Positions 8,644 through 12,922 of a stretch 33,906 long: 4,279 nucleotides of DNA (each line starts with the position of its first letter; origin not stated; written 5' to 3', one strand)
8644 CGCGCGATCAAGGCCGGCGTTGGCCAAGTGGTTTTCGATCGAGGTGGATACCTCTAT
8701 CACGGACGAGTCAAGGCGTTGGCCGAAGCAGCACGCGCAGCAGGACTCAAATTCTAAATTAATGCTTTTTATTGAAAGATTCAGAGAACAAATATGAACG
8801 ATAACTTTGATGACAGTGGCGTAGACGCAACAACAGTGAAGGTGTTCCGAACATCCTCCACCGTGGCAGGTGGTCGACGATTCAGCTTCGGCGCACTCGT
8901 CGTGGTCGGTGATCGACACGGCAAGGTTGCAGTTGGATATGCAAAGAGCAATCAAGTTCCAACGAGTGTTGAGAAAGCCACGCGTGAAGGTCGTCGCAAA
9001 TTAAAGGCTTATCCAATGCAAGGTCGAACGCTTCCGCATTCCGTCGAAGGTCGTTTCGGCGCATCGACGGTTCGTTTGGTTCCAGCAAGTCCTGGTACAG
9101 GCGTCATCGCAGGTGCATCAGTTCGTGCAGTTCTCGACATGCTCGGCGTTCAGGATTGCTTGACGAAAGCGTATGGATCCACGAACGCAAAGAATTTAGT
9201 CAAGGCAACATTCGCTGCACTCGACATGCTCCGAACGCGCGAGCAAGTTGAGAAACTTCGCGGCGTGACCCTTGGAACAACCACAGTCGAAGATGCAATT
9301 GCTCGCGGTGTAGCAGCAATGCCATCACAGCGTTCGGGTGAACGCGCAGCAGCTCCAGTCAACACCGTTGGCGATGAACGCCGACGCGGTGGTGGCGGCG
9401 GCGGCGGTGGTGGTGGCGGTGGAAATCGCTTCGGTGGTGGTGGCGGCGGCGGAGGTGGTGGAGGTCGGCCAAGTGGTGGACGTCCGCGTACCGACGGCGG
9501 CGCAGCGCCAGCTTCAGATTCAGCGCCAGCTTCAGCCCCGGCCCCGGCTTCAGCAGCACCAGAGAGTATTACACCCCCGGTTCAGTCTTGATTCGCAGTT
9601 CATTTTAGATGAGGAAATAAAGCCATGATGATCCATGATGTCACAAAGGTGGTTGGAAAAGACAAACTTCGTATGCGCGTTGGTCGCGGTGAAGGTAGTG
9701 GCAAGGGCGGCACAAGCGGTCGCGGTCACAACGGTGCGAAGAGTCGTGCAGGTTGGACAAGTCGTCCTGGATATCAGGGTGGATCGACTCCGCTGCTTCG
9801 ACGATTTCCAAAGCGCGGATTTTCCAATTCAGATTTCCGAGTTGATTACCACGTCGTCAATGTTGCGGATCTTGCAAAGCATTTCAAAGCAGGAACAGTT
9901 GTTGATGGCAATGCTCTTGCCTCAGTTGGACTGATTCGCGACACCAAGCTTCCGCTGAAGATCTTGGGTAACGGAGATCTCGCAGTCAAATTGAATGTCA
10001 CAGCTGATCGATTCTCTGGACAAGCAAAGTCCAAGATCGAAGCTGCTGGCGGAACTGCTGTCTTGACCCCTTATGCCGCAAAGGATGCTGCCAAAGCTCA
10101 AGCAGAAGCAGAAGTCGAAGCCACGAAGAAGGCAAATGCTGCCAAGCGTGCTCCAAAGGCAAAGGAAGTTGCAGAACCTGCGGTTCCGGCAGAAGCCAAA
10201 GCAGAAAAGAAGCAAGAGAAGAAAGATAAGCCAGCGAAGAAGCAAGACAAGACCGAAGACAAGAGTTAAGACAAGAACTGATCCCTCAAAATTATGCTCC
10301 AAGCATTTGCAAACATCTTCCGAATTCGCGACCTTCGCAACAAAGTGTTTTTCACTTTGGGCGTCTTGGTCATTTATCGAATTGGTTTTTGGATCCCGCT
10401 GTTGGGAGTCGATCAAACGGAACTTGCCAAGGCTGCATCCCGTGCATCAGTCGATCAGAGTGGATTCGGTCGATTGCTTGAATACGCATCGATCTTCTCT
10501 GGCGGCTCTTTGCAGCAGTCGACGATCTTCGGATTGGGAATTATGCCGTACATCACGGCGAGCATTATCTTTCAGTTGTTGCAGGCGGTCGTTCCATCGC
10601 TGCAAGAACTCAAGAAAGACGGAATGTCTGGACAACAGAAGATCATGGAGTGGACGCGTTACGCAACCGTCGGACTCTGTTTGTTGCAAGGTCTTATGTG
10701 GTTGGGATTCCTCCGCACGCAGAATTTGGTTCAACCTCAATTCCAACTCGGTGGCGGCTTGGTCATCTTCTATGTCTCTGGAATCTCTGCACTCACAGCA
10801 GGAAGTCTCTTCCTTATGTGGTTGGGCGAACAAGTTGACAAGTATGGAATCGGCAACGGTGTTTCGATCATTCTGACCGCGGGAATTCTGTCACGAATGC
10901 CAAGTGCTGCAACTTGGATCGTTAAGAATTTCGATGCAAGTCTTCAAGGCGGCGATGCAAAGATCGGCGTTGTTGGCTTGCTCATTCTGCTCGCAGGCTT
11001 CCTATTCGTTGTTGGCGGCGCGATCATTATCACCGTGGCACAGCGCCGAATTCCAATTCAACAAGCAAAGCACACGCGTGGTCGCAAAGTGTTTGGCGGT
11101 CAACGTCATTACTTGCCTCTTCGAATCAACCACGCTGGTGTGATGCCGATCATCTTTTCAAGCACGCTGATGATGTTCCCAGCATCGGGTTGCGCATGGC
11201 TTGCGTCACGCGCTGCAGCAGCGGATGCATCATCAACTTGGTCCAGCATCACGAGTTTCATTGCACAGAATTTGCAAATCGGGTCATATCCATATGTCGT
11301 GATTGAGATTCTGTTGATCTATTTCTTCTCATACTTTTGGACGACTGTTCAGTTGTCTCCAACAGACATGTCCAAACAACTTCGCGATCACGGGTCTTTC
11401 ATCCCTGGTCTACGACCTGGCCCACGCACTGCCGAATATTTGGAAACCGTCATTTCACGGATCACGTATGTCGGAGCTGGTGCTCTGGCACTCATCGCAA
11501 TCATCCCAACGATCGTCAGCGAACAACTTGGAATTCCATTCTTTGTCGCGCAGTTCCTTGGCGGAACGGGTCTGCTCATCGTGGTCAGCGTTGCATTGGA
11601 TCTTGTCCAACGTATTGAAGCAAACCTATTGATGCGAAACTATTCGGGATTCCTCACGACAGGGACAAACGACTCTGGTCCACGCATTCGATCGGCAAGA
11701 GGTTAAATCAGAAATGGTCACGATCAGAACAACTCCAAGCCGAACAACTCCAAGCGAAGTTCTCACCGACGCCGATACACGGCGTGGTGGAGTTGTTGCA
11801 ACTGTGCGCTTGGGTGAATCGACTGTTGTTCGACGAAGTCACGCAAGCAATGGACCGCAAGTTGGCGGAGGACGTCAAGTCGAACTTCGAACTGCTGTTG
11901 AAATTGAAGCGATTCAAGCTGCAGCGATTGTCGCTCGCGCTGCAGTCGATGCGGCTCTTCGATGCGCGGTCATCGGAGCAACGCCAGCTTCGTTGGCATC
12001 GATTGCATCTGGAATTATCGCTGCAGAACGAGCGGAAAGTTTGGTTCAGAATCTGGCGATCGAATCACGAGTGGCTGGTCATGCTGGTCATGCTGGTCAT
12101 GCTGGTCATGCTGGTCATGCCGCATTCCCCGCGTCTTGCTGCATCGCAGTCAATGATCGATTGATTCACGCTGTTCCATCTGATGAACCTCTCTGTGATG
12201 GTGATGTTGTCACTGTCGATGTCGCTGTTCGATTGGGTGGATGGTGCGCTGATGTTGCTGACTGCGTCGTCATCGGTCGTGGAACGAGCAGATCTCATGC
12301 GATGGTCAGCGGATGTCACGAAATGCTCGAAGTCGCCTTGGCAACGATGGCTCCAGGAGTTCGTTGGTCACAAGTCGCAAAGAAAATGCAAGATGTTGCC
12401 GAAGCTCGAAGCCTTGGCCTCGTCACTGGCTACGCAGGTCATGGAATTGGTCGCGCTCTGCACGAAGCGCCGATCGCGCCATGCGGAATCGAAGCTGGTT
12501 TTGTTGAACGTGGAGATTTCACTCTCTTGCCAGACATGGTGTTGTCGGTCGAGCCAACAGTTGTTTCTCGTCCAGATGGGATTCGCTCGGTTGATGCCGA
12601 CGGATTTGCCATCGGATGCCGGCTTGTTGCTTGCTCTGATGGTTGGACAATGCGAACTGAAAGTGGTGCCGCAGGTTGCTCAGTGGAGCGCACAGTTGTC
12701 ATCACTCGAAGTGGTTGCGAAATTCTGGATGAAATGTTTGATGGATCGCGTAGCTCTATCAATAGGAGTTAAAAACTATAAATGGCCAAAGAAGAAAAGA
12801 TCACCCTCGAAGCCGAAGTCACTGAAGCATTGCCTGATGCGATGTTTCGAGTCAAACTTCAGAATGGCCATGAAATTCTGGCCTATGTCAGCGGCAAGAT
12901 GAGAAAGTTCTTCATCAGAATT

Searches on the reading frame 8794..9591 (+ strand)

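Call 56: search_protein_families(library=pfam, proteins=[window:8794-9591:+], max_evalue=0.00001)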
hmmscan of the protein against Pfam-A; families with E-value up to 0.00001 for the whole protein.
window:8794-9591:+ (265 aa): 2 families
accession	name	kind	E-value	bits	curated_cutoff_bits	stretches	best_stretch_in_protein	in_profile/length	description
PF03719.21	Ribosomal_S5_C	-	1.1e-27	95.7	21.5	1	86-156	1-71/71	Ribosomal protein S5, C-terminal domain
PF00333.26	Ribosomal_S5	-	1.4e-15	57.5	27.1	1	13-70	4-61/65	Ribosomal protein S5, N-terminal domain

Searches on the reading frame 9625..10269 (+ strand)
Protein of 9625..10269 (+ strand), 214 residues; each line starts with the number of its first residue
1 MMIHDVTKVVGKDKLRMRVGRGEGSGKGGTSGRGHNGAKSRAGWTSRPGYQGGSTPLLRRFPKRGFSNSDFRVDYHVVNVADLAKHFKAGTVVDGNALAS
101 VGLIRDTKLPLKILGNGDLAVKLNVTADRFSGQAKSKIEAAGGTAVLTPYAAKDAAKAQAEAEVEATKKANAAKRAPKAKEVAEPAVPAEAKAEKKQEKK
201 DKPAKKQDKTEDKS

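Call 56: search_protein_families(library=pfam, proteins=[window:9625-10269:+], max_evalue=0.00001)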
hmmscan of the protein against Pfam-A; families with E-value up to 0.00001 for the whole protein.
window:9625-10269:+ (214 aa): 1 family
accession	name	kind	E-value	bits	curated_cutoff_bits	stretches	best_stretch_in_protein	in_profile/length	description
PF00828.25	Ribosomal_L27A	-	3.4e-16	59.9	21.5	1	77-146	1-72/72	Ribosomal proteins 50S-L15, 50S-L18e, 60S-L27A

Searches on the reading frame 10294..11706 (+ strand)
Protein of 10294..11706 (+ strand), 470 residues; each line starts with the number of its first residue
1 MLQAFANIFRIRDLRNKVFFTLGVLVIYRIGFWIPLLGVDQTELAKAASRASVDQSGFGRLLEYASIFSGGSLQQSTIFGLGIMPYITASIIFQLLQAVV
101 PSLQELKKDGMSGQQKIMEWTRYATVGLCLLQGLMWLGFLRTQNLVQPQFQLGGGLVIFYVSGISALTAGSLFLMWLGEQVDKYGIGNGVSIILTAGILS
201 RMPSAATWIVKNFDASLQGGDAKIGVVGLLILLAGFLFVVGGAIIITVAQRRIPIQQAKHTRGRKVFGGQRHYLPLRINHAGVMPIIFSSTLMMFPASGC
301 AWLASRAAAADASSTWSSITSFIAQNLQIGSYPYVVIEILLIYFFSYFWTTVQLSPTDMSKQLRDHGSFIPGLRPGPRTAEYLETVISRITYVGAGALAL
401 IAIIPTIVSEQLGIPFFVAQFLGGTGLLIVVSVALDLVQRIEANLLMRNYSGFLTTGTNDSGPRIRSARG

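Call 56: search_protein_families(library=pfam, proteins=[window:10294-11706:+], max_evalue=0.00001)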
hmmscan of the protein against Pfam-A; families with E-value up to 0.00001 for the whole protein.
window:10294-11706:+ (470 aa): 1 family
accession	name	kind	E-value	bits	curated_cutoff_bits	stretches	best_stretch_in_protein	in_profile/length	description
PF00344.25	SecY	-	2.1e-99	333.2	32.2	1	77-438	1-306/306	SecY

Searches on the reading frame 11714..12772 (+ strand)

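Call 56: search_protein_families(library=pfam, proteins=[window:11714-12772:+], max_evalue=0.00001)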
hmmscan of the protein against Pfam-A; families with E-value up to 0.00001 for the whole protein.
window:11714-12772:+ (352 aa): 1 family
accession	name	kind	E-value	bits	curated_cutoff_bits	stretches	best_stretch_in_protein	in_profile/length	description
PF00557.29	Peptidase_M24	-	4e-33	115.4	23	1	65-331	1-207/208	Metallopeptidase family M24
